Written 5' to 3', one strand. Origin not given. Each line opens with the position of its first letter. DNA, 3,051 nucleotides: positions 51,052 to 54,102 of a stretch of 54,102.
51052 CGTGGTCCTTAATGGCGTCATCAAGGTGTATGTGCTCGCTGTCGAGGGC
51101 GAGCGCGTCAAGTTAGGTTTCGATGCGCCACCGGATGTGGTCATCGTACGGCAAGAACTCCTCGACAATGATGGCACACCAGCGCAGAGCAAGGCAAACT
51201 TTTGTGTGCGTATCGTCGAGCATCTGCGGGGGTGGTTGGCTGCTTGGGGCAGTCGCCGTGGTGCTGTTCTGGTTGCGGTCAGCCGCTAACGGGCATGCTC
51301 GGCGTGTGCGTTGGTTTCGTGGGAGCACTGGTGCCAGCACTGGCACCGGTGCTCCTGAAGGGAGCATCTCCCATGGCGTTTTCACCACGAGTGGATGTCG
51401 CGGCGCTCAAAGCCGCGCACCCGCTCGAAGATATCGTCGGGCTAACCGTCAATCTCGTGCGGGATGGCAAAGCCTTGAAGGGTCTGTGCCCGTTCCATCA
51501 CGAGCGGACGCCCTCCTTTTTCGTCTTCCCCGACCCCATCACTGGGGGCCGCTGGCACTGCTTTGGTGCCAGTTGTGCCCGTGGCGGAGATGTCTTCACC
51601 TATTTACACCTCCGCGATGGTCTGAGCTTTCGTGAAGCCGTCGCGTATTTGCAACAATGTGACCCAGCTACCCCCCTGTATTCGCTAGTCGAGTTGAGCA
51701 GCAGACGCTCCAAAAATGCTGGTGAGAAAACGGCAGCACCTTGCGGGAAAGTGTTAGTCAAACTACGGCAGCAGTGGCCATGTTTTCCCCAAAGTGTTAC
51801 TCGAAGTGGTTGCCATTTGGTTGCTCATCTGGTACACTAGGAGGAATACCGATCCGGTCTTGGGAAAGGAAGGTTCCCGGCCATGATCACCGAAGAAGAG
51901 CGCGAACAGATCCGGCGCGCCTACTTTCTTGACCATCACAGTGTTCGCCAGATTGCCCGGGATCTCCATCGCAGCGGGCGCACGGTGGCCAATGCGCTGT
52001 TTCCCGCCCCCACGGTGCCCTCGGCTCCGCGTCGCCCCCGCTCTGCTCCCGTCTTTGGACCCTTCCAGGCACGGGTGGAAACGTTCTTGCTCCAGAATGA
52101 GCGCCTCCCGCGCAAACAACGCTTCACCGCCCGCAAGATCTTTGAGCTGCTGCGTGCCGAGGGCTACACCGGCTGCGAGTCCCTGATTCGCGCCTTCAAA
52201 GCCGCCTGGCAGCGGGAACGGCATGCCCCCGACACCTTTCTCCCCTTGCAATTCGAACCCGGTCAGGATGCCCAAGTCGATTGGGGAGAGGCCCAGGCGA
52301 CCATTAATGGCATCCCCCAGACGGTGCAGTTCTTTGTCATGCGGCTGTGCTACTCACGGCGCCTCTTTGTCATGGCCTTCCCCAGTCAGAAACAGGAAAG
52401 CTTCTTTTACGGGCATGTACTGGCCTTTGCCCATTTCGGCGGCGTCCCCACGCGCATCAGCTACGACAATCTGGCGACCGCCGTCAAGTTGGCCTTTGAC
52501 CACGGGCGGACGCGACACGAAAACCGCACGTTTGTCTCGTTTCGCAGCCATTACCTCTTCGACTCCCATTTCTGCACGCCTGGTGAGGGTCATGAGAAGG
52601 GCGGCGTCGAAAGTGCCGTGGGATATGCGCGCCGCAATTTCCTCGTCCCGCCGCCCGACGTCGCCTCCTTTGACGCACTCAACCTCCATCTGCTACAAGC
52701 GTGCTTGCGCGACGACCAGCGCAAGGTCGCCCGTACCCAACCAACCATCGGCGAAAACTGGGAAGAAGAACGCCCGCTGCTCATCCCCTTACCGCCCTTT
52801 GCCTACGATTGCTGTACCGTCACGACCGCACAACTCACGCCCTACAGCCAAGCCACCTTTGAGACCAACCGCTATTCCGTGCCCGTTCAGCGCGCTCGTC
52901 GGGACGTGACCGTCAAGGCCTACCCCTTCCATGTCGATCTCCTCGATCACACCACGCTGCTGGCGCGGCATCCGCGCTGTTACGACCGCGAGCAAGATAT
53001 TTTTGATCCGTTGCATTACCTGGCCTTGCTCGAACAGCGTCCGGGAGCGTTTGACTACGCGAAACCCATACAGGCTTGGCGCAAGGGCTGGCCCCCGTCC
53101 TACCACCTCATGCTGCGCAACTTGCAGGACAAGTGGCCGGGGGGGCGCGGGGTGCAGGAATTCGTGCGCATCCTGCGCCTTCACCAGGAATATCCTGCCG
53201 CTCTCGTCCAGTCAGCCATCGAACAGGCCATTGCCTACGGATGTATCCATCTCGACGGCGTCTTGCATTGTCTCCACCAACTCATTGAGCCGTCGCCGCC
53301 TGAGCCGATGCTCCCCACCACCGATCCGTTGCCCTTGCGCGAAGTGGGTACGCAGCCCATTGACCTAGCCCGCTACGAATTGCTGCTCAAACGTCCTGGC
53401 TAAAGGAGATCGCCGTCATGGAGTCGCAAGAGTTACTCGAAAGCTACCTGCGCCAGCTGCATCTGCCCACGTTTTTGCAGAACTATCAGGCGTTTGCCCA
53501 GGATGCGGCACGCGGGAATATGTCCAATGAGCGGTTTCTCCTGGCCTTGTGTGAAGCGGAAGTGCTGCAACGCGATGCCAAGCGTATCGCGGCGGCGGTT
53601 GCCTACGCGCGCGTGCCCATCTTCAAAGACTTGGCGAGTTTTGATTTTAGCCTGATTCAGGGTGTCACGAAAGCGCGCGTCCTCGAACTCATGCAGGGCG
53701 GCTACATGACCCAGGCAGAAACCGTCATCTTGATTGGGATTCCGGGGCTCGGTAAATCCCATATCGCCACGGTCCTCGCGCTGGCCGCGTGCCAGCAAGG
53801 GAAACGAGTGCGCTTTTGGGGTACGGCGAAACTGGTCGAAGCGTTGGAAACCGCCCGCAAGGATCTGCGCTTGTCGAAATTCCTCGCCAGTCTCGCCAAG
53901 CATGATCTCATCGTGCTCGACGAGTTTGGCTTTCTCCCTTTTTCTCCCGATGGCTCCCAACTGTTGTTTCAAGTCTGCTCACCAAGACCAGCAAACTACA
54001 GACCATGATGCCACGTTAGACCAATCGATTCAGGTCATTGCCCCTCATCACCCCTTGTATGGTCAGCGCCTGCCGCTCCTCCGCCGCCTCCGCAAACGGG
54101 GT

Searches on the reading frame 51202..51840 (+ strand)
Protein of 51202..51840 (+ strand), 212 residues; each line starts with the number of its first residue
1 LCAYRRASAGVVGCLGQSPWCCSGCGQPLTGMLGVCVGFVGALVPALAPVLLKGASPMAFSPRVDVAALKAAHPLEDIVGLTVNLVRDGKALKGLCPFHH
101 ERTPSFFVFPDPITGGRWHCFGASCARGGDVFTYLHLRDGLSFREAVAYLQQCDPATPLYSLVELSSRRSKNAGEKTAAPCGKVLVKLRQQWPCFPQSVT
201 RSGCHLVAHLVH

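Call 63: search_protein_families(library=pfam, proteins=[window:51202-51840:+], max_evalue=0.01)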
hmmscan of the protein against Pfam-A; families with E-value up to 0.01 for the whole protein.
window:51202-51840:+ (212 aa): 1 family
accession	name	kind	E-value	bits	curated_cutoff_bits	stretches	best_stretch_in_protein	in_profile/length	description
PF01807.25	Zn_ribbon_DnaG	-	1e-19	70.6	24.9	1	65-151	5-86/98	CHC2 zinc finger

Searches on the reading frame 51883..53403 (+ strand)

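Call 20: search_protein_families(library=pfam, proteins=[window:51883-53403:+])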
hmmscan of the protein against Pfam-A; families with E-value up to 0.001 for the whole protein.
window:51883-53403:+ (506 aa): 3 families
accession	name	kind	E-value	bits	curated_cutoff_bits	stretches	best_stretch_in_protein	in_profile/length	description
PF22483.2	Mu-transpos_C_2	-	2.5e-19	69.2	27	1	303-375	1-73/73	Mu transposase, C-terminal domain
PF00665.32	rve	-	9.9e-07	29.4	32.6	1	126-234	4-100/102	Integrase core domain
PF13936.12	HTH_38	-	6e-05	23.1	27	1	3-37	6-39/44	Helix-turn-helix domain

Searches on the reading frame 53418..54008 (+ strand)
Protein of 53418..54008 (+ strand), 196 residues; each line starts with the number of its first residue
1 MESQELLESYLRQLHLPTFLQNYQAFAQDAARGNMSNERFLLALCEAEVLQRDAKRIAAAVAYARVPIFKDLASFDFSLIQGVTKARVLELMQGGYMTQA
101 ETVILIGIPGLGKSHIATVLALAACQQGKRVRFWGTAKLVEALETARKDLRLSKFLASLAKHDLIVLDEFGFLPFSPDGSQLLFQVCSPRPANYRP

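Call 63: search_protein_families(library=pfam, proteins=[window:53418-54008:+], max_evalue=0.01)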
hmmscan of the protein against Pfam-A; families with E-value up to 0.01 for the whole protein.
window:53418-54008:+ (196 aa): 6 families
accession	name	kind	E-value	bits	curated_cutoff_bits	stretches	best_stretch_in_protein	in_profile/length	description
PF01695.23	IstB_IS21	-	5.2e-43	147.7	24.1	1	10-190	2-182/238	IstB-like ATP binding protein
PF13481.12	AAA_25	-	9.9e-06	25.7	27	1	77-138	12-75/195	AAA domain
PF20720.3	nSTAND3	-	7.6e-05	22.9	27.2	1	99-134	16-51/155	Novel STAND NTPase 3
PF00308.24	Bac_DnaA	-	0.0012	19.5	23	1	101-174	35-110/162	Bacterial DnaA ATPAse domain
PF05496.18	RuvB_N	-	0.0036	17.5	27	1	100-170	33-93/159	Holliday junction DNA helicase RuvB P-loop domain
PF13604.12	AAA_30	-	0.0077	16.4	27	0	97-172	15-99/191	AAA domain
